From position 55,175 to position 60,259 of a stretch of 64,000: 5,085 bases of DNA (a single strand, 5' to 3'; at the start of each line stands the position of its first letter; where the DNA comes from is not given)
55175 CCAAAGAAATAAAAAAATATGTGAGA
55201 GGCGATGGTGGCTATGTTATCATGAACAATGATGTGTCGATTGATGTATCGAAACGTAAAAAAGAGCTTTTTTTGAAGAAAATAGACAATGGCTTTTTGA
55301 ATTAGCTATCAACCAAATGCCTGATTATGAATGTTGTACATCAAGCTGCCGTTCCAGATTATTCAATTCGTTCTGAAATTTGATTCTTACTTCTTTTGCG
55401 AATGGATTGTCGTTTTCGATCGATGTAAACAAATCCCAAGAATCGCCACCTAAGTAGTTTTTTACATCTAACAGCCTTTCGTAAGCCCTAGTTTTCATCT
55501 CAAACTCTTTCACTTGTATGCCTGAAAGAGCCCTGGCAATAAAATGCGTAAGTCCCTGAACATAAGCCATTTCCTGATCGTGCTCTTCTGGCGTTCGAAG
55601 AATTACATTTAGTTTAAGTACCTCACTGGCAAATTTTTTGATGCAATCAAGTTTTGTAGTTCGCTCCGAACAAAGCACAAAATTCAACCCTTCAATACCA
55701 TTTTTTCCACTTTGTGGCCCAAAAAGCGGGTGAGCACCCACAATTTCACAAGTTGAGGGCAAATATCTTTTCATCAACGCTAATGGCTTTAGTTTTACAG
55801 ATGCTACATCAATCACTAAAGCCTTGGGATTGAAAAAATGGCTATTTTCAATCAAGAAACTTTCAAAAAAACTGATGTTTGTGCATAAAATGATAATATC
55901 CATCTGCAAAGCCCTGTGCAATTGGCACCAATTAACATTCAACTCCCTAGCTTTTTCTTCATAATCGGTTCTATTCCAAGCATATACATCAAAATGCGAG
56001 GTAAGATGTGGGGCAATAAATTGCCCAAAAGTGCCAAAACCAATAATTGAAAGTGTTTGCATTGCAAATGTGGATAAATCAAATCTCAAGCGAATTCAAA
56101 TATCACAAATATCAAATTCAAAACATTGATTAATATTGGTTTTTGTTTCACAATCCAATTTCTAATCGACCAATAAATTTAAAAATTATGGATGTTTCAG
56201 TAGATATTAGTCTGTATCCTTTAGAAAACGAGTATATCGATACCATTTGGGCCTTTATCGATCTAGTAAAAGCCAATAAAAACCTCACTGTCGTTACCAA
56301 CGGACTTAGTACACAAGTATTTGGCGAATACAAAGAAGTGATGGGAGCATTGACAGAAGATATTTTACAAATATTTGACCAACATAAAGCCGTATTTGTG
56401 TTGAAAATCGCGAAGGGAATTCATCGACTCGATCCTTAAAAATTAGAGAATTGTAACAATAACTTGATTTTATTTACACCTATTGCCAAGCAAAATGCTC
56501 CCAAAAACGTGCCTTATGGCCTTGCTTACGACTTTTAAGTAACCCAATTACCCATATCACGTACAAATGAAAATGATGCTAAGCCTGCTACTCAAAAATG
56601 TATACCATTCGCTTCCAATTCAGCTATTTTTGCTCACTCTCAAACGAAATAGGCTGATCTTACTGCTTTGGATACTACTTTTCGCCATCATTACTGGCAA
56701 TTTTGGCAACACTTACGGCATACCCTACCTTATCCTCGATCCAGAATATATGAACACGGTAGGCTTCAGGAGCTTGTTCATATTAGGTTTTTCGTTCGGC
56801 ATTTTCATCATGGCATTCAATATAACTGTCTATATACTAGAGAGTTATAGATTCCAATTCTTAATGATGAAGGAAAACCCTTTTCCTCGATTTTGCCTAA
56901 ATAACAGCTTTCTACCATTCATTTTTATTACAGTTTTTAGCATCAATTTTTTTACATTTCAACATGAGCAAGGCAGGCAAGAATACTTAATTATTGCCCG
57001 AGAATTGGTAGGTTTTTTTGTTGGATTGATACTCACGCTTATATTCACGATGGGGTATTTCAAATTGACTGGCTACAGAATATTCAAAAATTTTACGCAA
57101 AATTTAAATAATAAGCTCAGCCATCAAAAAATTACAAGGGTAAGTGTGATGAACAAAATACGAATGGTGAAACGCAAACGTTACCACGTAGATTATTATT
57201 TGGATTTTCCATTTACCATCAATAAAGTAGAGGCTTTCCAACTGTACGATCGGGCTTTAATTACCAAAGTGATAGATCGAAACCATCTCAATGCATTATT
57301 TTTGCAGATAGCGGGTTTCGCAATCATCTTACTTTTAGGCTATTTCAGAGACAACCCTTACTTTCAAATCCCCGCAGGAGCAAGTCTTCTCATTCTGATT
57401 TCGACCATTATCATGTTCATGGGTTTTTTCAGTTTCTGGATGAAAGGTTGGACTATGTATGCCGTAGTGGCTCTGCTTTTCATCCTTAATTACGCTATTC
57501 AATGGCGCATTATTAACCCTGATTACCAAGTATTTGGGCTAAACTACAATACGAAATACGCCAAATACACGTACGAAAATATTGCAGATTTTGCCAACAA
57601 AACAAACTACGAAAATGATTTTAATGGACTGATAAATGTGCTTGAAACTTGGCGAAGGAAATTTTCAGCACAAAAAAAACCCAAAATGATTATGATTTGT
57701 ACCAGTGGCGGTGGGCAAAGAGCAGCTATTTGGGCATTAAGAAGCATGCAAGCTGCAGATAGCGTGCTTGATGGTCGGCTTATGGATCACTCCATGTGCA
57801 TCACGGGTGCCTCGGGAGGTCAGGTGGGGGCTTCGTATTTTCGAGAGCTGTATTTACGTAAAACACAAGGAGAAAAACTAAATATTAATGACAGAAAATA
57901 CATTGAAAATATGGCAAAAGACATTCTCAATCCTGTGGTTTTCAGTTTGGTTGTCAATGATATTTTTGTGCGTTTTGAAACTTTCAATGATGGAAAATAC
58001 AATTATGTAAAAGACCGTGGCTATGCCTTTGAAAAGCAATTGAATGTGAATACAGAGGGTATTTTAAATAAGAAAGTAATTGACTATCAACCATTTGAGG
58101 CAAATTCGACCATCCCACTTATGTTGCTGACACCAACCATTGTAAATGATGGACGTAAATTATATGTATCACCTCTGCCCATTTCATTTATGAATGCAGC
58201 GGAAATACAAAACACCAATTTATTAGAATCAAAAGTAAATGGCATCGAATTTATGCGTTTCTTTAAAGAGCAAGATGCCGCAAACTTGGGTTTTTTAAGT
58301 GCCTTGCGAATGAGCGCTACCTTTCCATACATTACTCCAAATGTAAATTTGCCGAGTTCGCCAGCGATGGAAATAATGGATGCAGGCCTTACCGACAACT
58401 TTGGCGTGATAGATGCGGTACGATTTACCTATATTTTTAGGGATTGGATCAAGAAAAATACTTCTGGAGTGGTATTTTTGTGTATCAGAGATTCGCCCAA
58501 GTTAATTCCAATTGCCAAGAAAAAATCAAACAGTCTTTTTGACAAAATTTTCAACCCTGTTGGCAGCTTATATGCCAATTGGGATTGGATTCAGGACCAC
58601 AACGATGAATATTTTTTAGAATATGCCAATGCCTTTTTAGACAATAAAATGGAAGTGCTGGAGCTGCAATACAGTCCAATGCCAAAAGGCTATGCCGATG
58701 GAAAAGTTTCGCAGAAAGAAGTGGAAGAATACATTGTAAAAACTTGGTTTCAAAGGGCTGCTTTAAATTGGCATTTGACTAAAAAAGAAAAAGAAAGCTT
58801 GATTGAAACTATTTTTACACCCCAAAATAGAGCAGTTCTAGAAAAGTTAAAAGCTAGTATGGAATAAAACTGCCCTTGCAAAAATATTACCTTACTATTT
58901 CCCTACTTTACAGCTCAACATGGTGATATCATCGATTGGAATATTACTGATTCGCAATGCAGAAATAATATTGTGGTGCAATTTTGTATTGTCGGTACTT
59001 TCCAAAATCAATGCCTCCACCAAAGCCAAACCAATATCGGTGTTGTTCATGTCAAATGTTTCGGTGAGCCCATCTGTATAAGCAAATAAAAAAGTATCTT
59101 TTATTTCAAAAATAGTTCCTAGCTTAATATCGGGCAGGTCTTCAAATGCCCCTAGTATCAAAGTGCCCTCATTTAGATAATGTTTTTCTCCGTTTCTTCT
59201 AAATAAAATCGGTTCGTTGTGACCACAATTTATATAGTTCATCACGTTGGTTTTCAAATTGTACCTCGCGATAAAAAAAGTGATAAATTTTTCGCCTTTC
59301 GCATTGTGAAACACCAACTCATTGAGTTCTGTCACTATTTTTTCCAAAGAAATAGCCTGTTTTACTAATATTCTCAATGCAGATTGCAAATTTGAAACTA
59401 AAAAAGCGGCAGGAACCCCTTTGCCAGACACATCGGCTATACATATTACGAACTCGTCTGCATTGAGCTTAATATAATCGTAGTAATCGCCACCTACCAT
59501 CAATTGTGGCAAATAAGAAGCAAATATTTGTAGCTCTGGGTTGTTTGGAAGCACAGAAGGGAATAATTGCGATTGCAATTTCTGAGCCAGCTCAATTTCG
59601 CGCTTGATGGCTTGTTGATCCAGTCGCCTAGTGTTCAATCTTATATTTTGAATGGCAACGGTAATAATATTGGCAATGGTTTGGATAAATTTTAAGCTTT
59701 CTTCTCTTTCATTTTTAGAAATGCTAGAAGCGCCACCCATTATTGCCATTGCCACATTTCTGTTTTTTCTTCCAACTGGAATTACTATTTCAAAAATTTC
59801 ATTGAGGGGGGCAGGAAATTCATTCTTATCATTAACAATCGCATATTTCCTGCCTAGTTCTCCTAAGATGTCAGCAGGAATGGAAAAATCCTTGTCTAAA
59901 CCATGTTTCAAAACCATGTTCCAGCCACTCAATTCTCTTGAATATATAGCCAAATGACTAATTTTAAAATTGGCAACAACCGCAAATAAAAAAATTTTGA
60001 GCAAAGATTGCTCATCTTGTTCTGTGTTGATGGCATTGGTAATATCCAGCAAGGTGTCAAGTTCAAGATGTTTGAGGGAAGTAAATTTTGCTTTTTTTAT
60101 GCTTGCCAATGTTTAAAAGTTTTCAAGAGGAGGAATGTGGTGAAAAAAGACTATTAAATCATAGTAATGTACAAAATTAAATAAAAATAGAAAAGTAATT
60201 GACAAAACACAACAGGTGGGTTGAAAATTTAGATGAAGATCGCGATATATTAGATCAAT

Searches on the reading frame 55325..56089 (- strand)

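Call 65: search_protein_families(library=pfam, proteins=[window:55325-56089:-], max_evalue=0.0001)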
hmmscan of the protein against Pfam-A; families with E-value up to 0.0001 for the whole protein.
window:55325-56089:- (254 aa): 3 families
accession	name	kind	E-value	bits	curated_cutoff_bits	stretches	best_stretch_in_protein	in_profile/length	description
PF02153.23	PDH_N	-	1.8e-15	57.2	26.5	1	44-156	24-147/154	Prephenate dehydrogenase, nucleotide-binding domain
PF20463.3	PDH_C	-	2.5e-06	28.2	22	1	166-243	1-69/102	Prephenate dehydrogenase, dimerization domain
PF02826.25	2-Hacid_dh_C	-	3.9e-05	23.6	25.1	1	8-85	34-114/178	D-isomer specific 2-hydroxyacid dehydrogenase, NAD binding domain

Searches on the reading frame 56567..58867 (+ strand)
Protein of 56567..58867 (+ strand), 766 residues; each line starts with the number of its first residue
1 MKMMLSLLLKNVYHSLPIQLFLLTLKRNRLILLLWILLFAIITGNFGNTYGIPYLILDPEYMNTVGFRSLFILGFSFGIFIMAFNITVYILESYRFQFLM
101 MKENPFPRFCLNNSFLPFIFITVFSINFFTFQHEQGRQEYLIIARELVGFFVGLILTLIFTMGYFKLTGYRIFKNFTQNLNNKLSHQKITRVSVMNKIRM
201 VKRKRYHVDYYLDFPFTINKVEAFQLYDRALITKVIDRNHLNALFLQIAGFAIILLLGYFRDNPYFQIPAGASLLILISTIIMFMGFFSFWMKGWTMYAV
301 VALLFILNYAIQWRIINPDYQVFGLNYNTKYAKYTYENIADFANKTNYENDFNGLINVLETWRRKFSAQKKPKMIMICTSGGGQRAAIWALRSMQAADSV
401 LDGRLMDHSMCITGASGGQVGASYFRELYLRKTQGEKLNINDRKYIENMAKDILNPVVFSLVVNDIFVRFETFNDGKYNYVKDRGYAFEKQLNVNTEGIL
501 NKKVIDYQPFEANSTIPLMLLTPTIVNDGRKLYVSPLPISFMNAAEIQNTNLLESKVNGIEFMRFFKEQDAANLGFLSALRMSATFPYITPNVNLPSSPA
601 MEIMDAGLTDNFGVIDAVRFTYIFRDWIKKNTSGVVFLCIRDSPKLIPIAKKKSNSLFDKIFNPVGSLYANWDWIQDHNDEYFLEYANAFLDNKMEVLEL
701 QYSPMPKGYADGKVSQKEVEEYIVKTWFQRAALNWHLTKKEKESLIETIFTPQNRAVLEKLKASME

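Call 65: search_protein_families(library=pfam, proteins=[window:56567-58867:+], max_evalue=0.0001)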
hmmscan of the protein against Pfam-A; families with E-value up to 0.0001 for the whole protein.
window:56567-58867:+ (766 aa): 1 family
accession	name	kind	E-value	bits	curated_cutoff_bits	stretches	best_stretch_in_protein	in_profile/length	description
PF01734.28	Patatin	-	2.2e-08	35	27.7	1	378-617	2-190/191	Patatin-like phospholipase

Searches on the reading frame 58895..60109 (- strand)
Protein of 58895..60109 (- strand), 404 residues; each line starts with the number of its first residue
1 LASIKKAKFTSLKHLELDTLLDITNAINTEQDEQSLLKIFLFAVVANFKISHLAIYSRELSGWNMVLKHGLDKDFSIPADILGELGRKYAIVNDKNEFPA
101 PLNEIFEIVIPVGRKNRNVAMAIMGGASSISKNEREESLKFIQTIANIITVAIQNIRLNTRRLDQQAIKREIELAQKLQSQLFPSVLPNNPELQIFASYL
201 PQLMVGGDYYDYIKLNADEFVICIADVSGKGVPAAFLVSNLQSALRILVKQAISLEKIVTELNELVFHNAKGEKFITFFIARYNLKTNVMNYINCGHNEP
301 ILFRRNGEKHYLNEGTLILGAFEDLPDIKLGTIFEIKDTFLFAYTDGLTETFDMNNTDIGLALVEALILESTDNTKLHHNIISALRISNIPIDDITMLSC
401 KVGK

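Call 65: search_protein_families(library=pfam, proteins=[window:58895-60109:-], max_evalue=0.0001)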
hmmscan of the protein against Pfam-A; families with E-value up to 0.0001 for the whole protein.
window:58895-60109:- (404 aa): 1 family
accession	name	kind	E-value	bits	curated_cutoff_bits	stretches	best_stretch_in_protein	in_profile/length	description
PF07228.17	SpoIIE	-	1.6e-34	120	25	1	218-402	3-191/192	Stage II sporulation protein E (SpoIIE)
